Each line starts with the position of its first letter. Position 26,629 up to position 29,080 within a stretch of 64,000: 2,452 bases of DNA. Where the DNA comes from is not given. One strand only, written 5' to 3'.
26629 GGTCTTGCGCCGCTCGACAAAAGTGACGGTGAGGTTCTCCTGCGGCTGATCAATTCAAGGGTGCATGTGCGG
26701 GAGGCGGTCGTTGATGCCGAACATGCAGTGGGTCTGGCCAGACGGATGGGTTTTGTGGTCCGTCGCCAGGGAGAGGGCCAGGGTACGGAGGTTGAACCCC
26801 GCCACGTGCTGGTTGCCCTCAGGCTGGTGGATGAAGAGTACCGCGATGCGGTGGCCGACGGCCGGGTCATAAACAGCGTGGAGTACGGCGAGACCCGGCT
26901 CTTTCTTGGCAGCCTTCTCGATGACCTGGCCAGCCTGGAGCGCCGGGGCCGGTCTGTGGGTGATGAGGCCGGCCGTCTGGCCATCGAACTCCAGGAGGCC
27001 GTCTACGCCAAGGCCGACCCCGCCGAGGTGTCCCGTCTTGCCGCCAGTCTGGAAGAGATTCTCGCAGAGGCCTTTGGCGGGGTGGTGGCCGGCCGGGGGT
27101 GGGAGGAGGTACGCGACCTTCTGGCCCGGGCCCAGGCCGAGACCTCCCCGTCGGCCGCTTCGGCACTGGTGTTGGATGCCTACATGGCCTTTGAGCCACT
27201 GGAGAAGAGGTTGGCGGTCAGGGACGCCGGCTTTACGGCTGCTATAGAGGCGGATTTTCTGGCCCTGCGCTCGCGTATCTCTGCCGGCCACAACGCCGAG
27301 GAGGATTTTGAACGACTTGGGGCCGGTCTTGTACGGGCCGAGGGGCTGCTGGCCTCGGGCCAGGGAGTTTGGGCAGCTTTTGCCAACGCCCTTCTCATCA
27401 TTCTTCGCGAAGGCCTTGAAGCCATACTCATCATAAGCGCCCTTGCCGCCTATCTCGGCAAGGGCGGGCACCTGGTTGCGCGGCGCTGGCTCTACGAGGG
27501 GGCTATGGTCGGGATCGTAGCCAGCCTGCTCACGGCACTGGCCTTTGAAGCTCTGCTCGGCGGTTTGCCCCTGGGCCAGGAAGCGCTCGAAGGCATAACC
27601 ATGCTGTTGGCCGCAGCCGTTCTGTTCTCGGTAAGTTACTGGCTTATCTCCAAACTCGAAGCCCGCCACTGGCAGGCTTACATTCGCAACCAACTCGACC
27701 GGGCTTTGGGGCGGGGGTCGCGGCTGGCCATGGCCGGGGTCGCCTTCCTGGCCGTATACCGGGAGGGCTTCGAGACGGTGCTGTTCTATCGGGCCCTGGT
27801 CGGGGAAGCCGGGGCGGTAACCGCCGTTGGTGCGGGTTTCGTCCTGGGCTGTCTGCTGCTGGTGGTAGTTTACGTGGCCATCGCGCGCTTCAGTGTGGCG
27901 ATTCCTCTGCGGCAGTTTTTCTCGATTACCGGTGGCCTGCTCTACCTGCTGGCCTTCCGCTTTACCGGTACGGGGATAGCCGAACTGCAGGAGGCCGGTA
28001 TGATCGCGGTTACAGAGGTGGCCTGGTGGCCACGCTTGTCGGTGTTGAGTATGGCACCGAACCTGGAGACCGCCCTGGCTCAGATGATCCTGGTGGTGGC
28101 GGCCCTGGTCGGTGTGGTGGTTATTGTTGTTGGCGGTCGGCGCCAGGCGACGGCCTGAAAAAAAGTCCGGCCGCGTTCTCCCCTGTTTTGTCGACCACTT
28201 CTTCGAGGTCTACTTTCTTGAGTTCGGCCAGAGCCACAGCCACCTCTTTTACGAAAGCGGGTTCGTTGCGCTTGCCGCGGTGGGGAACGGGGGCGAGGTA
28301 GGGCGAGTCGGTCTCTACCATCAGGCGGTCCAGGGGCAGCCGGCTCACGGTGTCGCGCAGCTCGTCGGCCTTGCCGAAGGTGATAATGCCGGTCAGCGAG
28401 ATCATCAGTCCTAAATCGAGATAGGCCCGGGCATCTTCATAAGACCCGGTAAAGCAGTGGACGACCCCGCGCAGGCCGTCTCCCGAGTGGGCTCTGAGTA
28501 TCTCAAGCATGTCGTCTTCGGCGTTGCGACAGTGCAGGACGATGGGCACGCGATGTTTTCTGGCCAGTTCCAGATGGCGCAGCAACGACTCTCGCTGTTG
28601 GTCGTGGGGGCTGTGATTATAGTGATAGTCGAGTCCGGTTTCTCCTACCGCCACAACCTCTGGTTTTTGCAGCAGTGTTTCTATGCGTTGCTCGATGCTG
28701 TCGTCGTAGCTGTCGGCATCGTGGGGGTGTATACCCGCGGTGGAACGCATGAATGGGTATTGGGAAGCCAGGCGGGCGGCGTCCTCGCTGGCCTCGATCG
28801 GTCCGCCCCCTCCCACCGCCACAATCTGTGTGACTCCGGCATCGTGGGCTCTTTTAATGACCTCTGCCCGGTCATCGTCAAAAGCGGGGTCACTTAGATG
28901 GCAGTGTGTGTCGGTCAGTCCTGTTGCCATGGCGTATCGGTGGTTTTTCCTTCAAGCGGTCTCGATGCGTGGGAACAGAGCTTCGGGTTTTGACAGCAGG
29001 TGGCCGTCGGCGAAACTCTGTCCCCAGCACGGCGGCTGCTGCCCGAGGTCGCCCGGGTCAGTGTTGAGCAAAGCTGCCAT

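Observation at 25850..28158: Fur box in front of a diheme cytochrome c / FTR1 fusion permease: self-contained redox-coupled iron uptake unit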

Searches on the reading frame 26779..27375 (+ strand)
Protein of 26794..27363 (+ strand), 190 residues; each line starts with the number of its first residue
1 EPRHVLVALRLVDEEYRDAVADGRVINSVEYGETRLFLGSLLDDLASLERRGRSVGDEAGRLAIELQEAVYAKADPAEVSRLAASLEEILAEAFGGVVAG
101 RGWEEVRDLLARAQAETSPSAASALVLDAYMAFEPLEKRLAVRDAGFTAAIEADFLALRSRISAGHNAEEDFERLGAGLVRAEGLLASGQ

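Call 38: search_protein_families(library=pfam, proteins=[window:26794-27363:+], max_evalue=10)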
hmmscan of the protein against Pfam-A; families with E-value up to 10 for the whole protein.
seq(190 aa): 3 families
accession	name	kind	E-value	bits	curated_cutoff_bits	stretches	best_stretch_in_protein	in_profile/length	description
PF23016.2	RsmI_C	-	0.1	12.9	27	1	104-126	5-27/46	RsmI C-terminal HTH domain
PF13379.11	NMT1_2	-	0.19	11.9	24.7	1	119-154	165-200/252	NMT1-like family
PF17418.7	SdpA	-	0.31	11.3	25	1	44-79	51-85/141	Sporulation delaying protein SdpA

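Call 67: predict_structure(alignment_id=A4)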
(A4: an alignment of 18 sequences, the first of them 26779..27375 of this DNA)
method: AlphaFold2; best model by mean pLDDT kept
length: 199 residues; sequences in the alignment: 18
mean_pLDDT: 91.9   pTM: 0.62
mean pLDDT of the five models: 91.9, 91.5, 91.4, 90.8, 90.5
residues with pLDDT >= 90: 161; 70-90: 23; 50-70: 10; < 50: 5
segments of 3 or more residues with pLDDT < 50: 196-199
pLDDT, mean of each block of 10 residues (from residue 1): 77 95 98 98 97 91 97 98 98 92 70 96 96 93 92 97 97 97 95 62
secondary structure, 60 per line:
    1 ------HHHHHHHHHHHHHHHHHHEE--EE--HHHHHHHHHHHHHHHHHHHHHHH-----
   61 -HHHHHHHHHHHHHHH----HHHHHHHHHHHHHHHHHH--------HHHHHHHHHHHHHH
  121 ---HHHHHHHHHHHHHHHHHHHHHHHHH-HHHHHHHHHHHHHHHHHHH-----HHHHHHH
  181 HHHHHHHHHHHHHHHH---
elements in order: H7-24 H33-55 H62-76 H81-98 H107-120 H124-148 H150-168 H174-196

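Call 69: fold_search(model_id=the predicted structure, library=pdb)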
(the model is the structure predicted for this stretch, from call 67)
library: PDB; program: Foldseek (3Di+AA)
matches with E <= 10: 116; with E <= 0.001: 0
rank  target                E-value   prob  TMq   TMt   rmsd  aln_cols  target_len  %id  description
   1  7q1g_A                7.4e-01  0.33  0.31  0.26  13.4       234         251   14  Crystal structure and metal binding properties of the periplasmic iron component EfeM from Pseudomonas syringae EfeUOB (released 2022-04-27)
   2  3qc1                  1.0e+00  0.16  0.25  0.26  14.6       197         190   15  Protein Phosphatase Subunit: Alpha4 (released 2011-03-30)
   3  3o01_A                1.0e+00  0.12  0.22  0.17  17.6       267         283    9  The Crystal Structure of the Salmonella Type III Secretion System Tip Protein SipD in Complex with Deoxycholate (released 2010-11-17)
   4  6ff6                  1.1e+00  0.44  0.35  0.32  12.8       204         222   11  Crystal structure of novel repeat protein BRIC1 (released 2018-09-05)
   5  8soi_C                1.4e+00  0.11  0.23  0.23  16.3       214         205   14  Structure of human ULK1 complex core (2:1:1 stoichiometry) (released 2023-06-21)
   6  4q25_B                1.4e+00  0.07  0.17  0.16  18.0       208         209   15  Crystal structure of PhoU from Pseudomonas aeruginosa (released 2015-02-18)
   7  5y4c                  1.8e+00  0.13  0.26  0.22  14.6       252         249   12  Crystal structure of EfeO-like protein Algp7 in complex with a metal ion (released 2017-10-04)
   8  4q25_A                1.9e+00  0.06  0.18  0.18  18.2       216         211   16  Crystal structure of PhoU from Pseudomonas aeruginosa (released 2015-02-18)
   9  4ntj                  2.0e+00  0.28  0.35  0.20  20.4       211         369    9  Structure of the human P2Y12 receptor in complex with an antithrombotic drug (released 2014-03-26)
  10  9lh4                  2.1e+00  0.35  0.27  0.18   6.6       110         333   14  Crystal structure of the cyclophilin 37 from Arabidopsis thaliana (released 2025-12-24)
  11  6vvo_D                2.1e+00  0.16  0.26  0.20  11.8       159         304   15  Structure of the human clamp loader (Replication Factor C, RFC) bound to the sliding clamp (Proliferating Cell Nuclear (released 2020-02-26)
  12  1u6h_A                2.1e+00  0.13  0.26  0.22  13.4       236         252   11  Vinculin head (0-258) in complex with the talin vinculin binding site 2 (849-879) (released 2005-01-18)
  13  1h6g_A                2.3e+00  0.13  0.27  0.23  17.4       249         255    8  alpha-catenin M-domain (released 2001-08-07)
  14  4kbr_G                2.3e+00  0.07  0.19  0.19  15.1       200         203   16  Crystal structure of mouse Ceramide-1-phosphate transfer protein (apo-form) (released 2013-07-17)
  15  5wqd_C                2.3e+00  0.04  0.16  0.15  17.0       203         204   16  Crystal structure of TRF2 TRFH in complex with an NBS1 peptide (released 2017-03-08)
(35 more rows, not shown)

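Call 70: search_solved_structures(query=A4, max_evalue=10, show_alignments=2)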
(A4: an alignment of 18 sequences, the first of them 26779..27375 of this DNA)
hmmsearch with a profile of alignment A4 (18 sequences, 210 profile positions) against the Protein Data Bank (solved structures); distinct sequences matched with E-value up to 10: 1.
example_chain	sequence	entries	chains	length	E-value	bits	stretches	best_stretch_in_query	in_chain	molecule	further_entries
6swg_C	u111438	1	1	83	0.82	12.6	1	35-99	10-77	Protein TASOR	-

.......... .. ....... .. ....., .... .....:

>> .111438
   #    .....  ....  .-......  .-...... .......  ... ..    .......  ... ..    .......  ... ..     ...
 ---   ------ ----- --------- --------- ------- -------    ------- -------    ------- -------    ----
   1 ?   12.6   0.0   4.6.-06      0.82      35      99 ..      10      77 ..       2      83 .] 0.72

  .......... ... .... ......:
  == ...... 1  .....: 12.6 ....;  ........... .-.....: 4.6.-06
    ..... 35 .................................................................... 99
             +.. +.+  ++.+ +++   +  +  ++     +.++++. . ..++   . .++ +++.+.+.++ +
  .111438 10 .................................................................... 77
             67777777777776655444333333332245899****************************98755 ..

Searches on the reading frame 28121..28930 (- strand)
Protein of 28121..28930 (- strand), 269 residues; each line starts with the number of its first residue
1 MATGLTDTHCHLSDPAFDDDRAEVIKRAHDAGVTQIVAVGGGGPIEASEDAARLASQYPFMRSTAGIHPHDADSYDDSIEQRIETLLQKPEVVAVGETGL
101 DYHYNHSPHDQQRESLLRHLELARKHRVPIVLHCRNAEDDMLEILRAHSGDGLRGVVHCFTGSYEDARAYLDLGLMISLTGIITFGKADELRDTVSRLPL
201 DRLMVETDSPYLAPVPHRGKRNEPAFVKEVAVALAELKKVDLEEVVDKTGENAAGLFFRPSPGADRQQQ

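Call 3: search_protein_families(library=pfam, proteins=[window:28121-28930:-], max_evalue=0.01)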
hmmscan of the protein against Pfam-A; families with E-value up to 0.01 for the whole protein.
window:28121-28930:- (269 aa): 2 families
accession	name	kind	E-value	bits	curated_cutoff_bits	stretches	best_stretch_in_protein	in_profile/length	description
PF01026.27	TatD_DNase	-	1.8e-86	290.1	27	1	6-257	1-252/253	TatD related DNase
PF01979.26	Amidohydro_1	-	0.0016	18.2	25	1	4-178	5-202/345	Amidohydrolase family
